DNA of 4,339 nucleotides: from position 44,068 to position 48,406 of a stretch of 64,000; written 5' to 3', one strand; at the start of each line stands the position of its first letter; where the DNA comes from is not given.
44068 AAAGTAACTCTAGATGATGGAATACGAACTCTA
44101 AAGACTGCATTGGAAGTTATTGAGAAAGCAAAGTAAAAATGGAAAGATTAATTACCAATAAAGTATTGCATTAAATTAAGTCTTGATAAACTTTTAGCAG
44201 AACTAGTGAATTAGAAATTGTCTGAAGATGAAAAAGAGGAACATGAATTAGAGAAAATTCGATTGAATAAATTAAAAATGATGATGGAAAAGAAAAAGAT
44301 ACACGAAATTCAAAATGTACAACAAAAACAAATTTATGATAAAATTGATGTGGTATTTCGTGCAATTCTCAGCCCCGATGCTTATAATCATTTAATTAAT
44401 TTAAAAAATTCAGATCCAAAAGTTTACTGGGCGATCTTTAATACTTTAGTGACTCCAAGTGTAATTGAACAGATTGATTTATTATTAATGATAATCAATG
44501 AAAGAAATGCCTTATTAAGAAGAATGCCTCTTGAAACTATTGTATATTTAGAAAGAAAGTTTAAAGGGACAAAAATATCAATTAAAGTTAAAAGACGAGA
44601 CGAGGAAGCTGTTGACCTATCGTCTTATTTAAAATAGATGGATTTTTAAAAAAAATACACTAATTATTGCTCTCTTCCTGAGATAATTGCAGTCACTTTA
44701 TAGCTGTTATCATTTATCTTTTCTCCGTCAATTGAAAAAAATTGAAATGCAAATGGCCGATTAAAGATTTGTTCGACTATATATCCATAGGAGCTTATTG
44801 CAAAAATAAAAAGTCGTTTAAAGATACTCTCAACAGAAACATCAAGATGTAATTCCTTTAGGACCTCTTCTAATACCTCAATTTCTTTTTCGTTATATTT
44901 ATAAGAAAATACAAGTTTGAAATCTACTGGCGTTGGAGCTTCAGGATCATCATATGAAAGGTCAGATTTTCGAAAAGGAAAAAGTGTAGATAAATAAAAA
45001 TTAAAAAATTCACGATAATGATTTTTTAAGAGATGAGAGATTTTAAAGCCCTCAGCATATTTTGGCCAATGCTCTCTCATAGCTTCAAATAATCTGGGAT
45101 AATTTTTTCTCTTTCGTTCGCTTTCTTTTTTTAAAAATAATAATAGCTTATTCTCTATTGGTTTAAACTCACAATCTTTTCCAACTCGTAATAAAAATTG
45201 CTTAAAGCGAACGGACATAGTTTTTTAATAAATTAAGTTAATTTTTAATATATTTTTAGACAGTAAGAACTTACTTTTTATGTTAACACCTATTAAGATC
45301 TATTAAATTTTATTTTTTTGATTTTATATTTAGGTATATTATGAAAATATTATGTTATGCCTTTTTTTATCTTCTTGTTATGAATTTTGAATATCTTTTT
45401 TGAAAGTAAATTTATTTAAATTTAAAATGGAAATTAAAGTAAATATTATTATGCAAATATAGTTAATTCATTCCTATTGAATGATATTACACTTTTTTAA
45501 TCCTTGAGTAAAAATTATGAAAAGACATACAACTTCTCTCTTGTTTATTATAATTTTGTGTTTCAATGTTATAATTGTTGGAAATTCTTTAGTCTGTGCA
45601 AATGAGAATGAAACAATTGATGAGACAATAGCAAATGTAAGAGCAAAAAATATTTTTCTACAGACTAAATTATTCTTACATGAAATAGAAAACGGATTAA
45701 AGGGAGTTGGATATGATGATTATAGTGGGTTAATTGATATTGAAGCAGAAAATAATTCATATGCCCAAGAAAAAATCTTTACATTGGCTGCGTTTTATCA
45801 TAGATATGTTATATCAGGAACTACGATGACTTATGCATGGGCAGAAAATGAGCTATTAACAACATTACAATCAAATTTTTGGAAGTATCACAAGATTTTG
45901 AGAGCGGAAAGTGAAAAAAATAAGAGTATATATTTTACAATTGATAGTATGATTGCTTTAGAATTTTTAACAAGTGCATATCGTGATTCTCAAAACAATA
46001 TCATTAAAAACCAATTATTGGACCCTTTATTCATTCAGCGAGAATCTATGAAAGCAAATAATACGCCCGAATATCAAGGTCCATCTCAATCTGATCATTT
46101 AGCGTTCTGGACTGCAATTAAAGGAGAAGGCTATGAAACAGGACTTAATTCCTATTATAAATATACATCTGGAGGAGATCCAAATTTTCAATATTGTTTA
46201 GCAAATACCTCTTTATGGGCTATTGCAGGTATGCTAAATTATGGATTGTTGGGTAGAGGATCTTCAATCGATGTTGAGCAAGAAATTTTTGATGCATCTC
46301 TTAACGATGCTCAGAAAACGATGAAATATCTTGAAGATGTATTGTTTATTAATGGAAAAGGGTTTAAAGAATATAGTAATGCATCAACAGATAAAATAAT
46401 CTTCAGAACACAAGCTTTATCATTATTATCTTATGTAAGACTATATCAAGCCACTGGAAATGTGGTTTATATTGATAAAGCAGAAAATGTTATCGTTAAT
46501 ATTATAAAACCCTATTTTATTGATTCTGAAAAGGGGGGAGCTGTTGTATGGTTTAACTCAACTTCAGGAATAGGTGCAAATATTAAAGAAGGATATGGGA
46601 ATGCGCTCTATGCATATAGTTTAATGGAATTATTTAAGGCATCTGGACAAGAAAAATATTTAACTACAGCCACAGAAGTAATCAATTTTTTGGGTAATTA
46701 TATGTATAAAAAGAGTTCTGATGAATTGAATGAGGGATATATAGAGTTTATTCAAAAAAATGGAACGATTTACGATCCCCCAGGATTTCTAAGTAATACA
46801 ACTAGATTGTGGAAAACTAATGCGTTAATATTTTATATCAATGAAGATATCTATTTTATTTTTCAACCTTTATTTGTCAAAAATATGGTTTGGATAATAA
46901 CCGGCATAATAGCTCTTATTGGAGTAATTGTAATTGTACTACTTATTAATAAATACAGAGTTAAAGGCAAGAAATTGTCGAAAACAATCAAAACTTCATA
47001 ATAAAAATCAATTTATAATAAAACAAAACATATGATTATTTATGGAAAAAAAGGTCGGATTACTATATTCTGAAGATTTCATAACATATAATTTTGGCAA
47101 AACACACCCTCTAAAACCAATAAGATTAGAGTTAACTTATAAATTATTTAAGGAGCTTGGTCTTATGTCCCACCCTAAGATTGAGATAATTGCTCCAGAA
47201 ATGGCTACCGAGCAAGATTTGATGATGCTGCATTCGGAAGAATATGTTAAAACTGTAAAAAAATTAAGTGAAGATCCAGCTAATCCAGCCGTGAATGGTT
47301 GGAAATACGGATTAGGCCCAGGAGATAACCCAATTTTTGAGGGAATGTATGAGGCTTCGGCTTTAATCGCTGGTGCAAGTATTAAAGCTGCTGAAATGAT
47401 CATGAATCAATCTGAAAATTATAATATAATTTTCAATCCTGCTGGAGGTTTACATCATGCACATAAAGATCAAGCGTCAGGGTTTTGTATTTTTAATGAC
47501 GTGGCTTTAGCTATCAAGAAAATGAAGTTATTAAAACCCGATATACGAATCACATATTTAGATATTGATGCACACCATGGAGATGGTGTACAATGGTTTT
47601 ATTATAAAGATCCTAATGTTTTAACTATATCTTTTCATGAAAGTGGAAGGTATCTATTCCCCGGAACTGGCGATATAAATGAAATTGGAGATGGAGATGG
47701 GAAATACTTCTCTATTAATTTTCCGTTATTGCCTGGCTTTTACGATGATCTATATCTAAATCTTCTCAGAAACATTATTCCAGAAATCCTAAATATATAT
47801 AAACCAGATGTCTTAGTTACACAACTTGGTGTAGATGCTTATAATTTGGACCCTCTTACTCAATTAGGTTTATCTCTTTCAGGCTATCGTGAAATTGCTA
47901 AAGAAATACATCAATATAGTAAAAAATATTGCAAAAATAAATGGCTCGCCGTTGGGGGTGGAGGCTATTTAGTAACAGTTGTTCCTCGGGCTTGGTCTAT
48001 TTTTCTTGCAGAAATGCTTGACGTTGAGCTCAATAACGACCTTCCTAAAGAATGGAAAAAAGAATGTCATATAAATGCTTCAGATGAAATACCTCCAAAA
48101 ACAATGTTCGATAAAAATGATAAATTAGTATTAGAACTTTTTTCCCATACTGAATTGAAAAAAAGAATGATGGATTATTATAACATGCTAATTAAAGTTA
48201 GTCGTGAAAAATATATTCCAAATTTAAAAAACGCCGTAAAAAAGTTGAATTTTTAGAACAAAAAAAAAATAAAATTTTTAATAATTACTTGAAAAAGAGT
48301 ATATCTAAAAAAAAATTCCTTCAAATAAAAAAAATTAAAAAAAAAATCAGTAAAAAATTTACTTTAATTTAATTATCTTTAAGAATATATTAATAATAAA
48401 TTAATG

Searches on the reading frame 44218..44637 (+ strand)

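Call 34: search_protein_families(library=pfam, proteins=[window:44218-44637:+], max_evalue=0.001)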
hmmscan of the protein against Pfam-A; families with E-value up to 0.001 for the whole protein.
window:44218-44637:+ (139 aa): 0 families

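Call 75: search_protein_families(library=ncbifam, proteins=[window:44218-44637:+], max_evalue=0.01)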
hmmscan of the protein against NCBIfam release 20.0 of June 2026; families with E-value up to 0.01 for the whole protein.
window:44218-44637:+ (139 aa): 1 family
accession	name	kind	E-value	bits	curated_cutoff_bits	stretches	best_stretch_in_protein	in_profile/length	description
NF003268.0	PRK04239.1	equivalog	1.5e-05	25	98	1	8-79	3-78/113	DNA-binding protein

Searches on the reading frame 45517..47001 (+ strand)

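Call 34: search_protein_families(library=pfam, proteins=[window:45517-47001:+], max_evalue=0.001)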
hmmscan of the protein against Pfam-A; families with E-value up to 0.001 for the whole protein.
window:45517-47001:+ (494 aa): 1 family
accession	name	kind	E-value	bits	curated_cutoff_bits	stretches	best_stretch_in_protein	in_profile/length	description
PF03663.20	Glyco_hydro_76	-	7.7e-05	22.8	25.9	1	307-403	164-261/366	Glycosyl hydrolase family 76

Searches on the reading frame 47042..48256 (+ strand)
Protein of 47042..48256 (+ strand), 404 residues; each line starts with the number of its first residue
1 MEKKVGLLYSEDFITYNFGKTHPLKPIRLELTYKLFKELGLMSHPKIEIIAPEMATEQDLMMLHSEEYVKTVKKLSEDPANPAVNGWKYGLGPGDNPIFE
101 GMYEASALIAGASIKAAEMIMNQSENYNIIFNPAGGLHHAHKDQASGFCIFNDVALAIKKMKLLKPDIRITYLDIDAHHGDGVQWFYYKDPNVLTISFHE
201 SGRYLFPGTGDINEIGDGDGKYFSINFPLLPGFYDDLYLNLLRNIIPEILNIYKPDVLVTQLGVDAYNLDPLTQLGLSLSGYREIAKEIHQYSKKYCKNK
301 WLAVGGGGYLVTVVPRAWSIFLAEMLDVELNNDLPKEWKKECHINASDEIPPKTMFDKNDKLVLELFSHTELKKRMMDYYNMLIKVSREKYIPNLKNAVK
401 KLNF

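Call 34: search_protein_families(library=pfam, proteins=[window:47042-48256:+], max_evalue=0.001)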
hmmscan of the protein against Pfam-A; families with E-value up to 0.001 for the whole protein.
window:47042-48256:+ (404 aa): 1 family
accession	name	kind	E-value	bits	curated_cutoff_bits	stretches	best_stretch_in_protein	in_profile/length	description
PF00850.24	Hist_deacetyl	-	3.8e-86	289.6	27.9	1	22-324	1-297/298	Histone deacetylase domain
